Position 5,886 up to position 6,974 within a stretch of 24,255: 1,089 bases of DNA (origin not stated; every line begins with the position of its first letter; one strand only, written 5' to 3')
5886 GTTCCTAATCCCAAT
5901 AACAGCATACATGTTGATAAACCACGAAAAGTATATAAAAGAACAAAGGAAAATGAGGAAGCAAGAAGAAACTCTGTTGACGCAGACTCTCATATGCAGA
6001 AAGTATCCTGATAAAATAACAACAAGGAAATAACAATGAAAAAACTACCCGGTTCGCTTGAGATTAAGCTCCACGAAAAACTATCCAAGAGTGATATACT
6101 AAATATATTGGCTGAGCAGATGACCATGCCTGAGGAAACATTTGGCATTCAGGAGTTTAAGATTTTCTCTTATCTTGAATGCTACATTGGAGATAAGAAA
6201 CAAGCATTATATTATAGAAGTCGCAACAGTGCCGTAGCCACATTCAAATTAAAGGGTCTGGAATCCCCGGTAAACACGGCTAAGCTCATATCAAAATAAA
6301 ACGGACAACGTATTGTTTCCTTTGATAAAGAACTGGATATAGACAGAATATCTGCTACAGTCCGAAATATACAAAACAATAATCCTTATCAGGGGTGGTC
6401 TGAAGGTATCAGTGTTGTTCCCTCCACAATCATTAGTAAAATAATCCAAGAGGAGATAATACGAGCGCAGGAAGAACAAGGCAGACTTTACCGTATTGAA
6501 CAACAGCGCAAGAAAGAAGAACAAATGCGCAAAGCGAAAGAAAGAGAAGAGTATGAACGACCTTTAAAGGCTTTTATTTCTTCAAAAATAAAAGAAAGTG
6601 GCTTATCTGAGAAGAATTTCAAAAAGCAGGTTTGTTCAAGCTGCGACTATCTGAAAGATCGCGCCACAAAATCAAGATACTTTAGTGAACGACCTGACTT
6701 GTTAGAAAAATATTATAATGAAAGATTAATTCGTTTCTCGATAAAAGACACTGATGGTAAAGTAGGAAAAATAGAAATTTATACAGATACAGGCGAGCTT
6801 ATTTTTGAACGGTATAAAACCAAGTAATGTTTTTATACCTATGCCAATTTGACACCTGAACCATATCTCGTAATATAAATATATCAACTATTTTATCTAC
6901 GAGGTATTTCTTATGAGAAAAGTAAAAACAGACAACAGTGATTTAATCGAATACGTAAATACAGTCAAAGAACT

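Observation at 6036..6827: Single in-frame TAA splitting a 264-codon reading frame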

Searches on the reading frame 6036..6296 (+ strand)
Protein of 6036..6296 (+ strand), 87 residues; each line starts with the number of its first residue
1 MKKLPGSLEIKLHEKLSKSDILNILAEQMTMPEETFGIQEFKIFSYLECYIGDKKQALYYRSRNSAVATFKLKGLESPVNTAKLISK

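Call 12: search_protein_families(library=pfam, proteins=[window:6036-6296:+], max_evalue=1)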
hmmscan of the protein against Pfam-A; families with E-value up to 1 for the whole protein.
window:6036-6296:+ (87 aa): 1 family
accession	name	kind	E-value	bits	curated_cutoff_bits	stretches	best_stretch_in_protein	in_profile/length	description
PF23217.2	DUF7066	-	0.15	12.5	27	1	2-24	16-38/53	Domain of unknown function (DUF7066)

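Call 34: list_cluster_members(proteins=[window:6036-6296:+, window:6525-6824:+, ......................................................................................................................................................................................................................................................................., L002:3837-4625:+])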
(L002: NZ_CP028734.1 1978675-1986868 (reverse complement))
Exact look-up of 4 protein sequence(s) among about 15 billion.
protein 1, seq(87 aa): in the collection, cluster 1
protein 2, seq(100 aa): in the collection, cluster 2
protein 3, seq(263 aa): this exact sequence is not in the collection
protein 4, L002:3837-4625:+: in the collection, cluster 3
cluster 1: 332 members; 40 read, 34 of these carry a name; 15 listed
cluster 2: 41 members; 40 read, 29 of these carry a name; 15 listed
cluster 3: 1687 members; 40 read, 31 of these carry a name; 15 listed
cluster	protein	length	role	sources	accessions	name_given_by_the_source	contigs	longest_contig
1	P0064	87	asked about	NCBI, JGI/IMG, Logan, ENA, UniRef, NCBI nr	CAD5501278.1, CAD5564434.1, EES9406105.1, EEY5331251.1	hypothetical protein E9S06_000358 [Escherichia coli] | Uncharacterized protein n=1 Tax=Escherichia coli TaxID=562 RepID=A0AAN5GZV5_ECOLX | hypothetical protein [Escherichia coli]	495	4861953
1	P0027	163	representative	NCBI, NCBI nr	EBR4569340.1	hypothetical protein B1Q46_26310, partial [Salmonella enterica] | hypothetical protein [Salmonella enterica]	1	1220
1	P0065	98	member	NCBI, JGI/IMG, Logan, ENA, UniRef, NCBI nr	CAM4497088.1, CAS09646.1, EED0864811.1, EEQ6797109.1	hypothetical protein AAG23_004599 [Escherichia coli] | Uncharacterized protein n=3 Tax=Escherichia coli TaxID=562 RepID=A0A376HKH9_ECOLX | hypothetical protein [Escherichia coli]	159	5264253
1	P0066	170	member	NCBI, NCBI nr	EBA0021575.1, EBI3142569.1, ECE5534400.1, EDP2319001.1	hypothetical protein HEE07_004517, partial [Salmonella enterica] | hypothetical protein [Salmonella enterica subsp. enterica serovar Enteritidis]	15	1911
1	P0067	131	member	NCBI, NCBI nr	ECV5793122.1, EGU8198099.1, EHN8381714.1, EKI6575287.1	hypothetical protein GJS14_22855, partial [Salmonella enterica] | hypothetical protein [Salmonella enterica subsp. enterica serovar Enteritidis]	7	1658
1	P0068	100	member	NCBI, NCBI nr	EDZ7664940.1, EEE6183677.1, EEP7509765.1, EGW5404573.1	hypothetical protein GPC64_004638, partial [Salmonella enterica] | hypothetical protein [Salmonella enterica]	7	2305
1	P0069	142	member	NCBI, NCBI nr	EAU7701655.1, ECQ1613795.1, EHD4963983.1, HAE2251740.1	hypothetical protein JQ523_004544, partial [Salmonella enterica] | hypothetical protein [Salmonella enterica]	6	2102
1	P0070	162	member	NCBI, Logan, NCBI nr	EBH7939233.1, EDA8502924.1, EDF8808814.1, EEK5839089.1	hypothetical protein GCA78_00555 [Salmonella enterica] | hypothetical protein [Salmonella enterica]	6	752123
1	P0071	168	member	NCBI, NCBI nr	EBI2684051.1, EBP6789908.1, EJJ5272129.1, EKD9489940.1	hypothetical protein NJB53_004463, partial [Salmonella enterica] | hypothetical protein [Salmonella enterica]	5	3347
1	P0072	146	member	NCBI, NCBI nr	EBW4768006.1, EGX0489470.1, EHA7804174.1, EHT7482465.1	hypothetical protein DPP39_23820, partial [Salmonella enterica subsp. enterica serovar ... | hypothetical protein [Salmonella enterica subsp. enterica serovar Enteritidis]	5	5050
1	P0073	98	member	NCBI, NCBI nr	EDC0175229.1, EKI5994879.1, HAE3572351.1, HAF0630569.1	hypothetical protein PF270_004447, partial [Salmonella enterica] | hypothetical protein [Salmonella enterica subsp. enterica serovar Enteritidis]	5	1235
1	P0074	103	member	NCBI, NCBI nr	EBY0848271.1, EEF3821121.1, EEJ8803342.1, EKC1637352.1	hypothetical protein OOQ25_003689 [Salmonella enterica] | hypothetical protein [Salmonella enterica subsp. enterica serovar Oranienburg]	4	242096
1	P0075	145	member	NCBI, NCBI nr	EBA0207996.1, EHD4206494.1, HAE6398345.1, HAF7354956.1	TPA_asm: hypothetical protein G4K20_004680, partial [Salmonella enterica] | hypothetical protein [Salmonella enterica]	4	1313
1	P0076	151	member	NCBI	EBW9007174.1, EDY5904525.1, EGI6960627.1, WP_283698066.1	hypothetical protein, partial [Shigella sonnei]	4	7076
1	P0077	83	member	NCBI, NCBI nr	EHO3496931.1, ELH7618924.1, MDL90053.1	hypothetical protein Q9E49_004585, partial [Salmonella enterica] | hypothetical protein [Salmonella enterica subsp. enterica serovar Enteritidis]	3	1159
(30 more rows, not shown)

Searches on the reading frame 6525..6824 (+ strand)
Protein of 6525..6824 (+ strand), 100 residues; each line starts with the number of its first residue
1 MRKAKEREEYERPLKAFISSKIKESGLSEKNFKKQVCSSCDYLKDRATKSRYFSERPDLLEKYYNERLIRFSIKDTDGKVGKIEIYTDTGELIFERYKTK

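Call 12: search_protein_families(library=pfam, proteins=[window:6525-6824:+], max_evalue=1)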
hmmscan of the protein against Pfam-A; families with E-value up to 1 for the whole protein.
window:6525-6824:+ (100 aa): 1 family
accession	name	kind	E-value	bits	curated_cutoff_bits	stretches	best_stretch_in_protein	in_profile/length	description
PF21017.2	PHA01746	-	0.035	14.3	24.4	1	28-87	54-109/132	PHA01746-like protein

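Call 66: predict_structure(alignment_id=A6)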
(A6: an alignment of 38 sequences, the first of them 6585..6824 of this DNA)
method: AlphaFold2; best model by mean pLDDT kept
length: 80 residues; sequences in the alignment: 38
mean_pLDDT: 85.8   pTM: 0.71
mean pLDDT of the five models: 85.8, 84.3, 83.9, 82.8, 77.3
residues with pLDDT >= 90: 45; 70-90: 28; 50-70: 7; < 50: 0
segments of 3 or more residues with pLDDT < 50: none
pLDDT, mean of each block of 10 residues (from residue 1): 66 79 90 92 92 88 92 86
secondary structure, 60 per line:
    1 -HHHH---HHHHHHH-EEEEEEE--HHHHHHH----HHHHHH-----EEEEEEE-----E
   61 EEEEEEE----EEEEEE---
elements in order: H2-5 H9-15 E17-23 H26-32 H37-42 E48-54 E60-67 E72-77
